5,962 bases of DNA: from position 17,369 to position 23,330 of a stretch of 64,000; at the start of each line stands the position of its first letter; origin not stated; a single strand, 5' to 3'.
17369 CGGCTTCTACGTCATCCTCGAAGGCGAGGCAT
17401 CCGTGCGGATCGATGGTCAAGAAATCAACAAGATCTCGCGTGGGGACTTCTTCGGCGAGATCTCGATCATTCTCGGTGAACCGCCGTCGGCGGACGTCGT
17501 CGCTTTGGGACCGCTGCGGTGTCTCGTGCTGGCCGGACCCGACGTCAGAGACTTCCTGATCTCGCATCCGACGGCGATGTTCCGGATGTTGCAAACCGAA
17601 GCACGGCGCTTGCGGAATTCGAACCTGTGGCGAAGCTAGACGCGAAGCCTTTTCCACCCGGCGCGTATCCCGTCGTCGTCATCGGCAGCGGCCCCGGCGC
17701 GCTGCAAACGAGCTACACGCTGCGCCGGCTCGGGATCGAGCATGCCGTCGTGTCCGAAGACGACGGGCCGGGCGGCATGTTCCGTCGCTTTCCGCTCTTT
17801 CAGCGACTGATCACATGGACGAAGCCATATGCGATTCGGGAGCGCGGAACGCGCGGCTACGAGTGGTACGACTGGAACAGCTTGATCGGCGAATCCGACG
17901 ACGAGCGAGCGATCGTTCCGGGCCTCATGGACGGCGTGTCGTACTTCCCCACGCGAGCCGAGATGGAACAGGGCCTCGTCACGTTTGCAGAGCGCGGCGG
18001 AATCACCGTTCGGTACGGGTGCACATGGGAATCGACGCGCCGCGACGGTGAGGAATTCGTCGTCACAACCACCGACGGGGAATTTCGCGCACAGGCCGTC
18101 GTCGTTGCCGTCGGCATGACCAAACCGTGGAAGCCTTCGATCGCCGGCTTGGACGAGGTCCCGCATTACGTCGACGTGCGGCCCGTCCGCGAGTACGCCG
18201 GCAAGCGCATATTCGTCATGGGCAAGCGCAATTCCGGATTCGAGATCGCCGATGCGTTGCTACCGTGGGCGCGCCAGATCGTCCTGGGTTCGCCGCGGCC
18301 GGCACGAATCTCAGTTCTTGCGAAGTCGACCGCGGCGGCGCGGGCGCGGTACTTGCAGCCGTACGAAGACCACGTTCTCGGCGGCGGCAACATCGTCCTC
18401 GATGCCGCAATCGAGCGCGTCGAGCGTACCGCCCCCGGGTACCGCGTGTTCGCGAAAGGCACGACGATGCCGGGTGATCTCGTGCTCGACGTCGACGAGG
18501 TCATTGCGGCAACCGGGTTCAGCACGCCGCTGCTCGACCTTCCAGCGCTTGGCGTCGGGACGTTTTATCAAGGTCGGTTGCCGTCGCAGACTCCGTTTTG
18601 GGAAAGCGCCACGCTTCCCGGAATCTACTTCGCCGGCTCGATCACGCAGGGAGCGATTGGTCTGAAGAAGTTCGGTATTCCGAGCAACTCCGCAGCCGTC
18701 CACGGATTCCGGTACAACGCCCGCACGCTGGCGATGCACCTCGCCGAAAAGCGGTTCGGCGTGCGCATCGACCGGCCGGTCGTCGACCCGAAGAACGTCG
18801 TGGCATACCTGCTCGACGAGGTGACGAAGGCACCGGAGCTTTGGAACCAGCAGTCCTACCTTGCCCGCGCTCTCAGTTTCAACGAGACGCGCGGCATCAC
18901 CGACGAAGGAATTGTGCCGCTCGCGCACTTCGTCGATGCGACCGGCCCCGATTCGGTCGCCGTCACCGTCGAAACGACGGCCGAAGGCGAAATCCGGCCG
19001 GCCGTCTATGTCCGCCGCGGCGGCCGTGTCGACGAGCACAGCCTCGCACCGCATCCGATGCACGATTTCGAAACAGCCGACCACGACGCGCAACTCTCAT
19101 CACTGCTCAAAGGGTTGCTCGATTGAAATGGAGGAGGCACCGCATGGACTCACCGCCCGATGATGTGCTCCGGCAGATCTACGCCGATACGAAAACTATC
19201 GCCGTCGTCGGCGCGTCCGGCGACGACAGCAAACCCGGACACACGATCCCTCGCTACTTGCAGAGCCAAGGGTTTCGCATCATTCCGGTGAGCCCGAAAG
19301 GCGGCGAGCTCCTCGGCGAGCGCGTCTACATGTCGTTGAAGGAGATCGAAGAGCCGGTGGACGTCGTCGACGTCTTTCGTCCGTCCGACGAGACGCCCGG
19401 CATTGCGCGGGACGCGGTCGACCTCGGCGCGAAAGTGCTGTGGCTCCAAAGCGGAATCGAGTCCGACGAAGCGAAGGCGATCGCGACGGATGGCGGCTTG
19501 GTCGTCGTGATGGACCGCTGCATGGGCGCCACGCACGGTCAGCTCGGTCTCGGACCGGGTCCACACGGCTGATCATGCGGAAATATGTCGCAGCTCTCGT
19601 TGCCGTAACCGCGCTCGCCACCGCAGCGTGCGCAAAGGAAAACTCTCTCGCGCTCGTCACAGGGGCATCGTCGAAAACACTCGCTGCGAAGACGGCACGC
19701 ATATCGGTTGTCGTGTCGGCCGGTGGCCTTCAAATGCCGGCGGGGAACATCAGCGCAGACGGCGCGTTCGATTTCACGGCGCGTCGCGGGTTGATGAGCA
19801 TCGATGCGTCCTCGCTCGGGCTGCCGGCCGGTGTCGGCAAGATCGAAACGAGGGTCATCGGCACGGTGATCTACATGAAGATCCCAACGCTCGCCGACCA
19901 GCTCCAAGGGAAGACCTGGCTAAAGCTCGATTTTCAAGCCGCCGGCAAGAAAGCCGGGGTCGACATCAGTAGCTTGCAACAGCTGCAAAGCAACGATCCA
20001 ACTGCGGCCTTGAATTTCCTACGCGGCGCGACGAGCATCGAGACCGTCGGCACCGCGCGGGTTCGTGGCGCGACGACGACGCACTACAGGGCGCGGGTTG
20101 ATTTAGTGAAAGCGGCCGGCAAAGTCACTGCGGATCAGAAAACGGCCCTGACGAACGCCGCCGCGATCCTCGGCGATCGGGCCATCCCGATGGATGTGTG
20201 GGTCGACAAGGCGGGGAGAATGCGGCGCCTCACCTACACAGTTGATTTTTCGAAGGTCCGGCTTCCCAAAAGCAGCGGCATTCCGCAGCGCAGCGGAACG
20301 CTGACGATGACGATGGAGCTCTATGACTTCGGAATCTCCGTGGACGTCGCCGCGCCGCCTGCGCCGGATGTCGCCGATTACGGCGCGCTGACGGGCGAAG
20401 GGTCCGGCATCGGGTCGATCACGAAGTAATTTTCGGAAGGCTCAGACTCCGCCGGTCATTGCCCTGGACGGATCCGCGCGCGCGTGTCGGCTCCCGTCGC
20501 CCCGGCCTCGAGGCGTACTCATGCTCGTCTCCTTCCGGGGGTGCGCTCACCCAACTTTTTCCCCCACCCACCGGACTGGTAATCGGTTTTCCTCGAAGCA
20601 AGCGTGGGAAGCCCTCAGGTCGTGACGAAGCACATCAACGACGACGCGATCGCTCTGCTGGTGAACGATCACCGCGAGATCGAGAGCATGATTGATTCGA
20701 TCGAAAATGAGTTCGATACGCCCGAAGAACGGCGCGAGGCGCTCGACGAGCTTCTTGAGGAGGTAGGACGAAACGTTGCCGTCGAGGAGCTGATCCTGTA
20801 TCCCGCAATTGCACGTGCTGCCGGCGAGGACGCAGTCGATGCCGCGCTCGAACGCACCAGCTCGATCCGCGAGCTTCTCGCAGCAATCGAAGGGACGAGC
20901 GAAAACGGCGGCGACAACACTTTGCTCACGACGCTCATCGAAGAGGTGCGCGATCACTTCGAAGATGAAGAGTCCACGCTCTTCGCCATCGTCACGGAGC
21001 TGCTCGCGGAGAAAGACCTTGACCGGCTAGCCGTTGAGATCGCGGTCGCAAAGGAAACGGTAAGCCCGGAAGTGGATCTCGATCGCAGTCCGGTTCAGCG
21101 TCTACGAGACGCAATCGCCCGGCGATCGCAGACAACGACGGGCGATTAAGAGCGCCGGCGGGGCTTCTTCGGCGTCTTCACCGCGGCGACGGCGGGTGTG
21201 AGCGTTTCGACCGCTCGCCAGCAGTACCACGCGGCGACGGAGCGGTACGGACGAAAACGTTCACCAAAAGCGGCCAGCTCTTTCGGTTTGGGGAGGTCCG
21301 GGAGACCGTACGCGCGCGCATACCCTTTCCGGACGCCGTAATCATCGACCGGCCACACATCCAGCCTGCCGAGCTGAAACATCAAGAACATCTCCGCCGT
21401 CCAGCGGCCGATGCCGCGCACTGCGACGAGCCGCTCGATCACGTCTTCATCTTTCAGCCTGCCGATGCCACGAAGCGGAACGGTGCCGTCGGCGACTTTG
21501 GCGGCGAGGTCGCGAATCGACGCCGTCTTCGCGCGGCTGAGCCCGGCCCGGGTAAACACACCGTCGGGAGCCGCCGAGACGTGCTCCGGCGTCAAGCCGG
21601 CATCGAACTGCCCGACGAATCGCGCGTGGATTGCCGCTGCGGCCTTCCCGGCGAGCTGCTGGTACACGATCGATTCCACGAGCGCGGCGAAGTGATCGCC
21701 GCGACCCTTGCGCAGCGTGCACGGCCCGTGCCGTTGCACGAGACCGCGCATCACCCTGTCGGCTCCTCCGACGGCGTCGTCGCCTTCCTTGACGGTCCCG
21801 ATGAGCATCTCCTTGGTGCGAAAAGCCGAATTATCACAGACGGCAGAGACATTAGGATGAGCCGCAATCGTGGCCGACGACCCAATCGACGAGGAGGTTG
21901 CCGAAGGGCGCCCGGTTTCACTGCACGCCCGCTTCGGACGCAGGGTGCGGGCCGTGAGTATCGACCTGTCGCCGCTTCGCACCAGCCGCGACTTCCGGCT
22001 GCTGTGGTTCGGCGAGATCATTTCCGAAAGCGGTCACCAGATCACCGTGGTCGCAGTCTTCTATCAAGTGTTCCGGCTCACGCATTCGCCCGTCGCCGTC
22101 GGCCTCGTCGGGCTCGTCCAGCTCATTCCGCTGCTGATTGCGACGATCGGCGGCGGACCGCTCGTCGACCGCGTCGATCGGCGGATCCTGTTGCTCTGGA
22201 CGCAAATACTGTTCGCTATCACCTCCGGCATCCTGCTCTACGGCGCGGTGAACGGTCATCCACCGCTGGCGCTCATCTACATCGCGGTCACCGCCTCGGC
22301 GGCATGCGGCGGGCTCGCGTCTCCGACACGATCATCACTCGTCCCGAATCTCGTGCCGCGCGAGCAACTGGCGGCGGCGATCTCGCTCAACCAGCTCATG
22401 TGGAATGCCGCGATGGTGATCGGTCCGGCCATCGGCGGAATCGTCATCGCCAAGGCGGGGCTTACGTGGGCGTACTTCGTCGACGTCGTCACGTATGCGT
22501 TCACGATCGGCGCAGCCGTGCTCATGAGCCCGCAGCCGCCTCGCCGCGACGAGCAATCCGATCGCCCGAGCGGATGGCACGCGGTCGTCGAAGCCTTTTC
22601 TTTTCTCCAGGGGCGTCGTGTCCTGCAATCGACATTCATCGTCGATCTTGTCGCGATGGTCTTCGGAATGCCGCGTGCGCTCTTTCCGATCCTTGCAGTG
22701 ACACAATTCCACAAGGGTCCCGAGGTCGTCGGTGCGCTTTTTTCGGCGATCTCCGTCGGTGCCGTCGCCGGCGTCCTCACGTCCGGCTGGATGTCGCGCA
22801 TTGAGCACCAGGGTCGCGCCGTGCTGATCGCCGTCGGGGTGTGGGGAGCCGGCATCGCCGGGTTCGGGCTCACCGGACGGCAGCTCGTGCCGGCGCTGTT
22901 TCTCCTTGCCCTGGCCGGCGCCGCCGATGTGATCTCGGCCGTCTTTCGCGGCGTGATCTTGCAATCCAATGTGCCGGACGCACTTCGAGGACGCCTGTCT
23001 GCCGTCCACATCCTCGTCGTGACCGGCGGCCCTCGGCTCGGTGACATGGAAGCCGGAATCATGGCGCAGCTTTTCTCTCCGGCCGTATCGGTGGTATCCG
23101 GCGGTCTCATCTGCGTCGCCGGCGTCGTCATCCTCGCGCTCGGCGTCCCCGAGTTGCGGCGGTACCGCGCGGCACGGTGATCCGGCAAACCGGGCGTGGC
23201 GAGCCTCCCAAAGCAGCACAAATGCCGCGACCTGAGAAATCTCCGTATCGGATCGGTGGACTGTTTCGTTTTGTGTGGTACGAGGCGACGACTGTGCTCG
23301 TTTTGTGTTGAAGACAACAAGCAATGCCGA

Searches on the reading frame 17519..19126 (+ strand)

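Call 66: search_protein_families(library=pfam, proteins=[window:17519-19126:+], max_evalue=0.00001)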
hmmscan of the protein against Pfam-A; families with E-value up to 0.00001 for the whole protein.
window:17519-19126:+ (535 aa): 3 families
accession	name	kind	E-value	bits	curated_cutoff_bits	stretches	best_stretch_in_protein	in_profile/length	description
PF13738.12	Pyr_redox_3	-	5e-26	92.1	30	1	53-373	1-305/305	Pyridine nucleotide-disulphide oxidoreductase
PF07992.20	Pyr_redox_2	-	1.3e-11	45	26.1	1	51-380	2-281/291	Pyridine nucleotide-disulphide oxidoreductase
PF01266.30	DAO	-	1.3e-06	28.7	27.9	0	151-335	153-336/353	FAD dependent oxidoreductase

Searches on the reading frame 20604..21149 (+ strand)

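Call 66: search_protein_families(library=pfam, proteins=[window:20604-21149:+], max_evalue=0.00001)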
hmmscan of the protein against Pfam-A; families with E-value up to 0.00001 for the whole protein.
window:20604-21149:+ (181 aa): 1 family
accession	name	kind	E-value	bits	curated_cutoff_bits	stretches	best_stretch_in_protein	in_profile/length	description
PF01814.28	Hemerythrin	-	8.1e-15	55.9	25.3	1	15-129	2-126/127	Hemerythrin HHE cation binding domain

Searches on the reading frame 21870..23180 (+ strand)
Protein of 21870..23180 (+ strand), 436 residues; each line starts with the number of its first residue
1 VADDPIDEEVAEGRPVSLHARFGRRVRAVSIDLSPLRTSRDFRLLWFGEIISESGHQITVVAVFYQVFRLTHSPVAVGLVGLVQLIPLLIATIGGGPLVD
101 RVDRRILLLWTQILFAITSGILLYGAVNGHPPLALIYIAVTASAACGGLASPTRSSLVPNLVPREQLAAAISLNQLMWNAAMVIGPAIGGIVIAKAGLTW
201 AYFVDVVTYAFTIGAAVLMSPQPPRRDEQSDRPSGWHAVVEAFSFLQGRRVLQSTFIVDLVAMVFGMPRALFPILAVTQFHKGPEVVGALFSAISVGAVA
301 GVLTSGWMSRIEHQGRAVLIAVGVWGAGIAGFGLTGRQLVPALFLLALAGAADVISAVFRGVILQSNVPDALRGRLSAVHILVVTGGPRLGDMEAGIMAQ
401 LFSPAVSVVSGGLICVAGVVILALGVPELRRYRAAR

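Call 3: search_protein_families(library=pfam, proteins=[window:21870-23180:+], max_evalue=0.01)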
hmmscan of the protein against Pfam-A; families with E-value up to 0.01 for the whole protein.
window:21870-23180:+ (436 aa): 2 families
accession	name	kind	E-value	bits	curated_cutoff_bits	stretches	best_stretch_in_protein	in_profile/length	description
PF05977.19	MFS_3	-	8e-43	147.1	27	1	33-427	4-396/524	Transmembrane secretion effector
PF07690.21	MFS_1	-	8.6e-33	114.1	33.4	2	46-384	2-339/347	Major Facilitator Superfamily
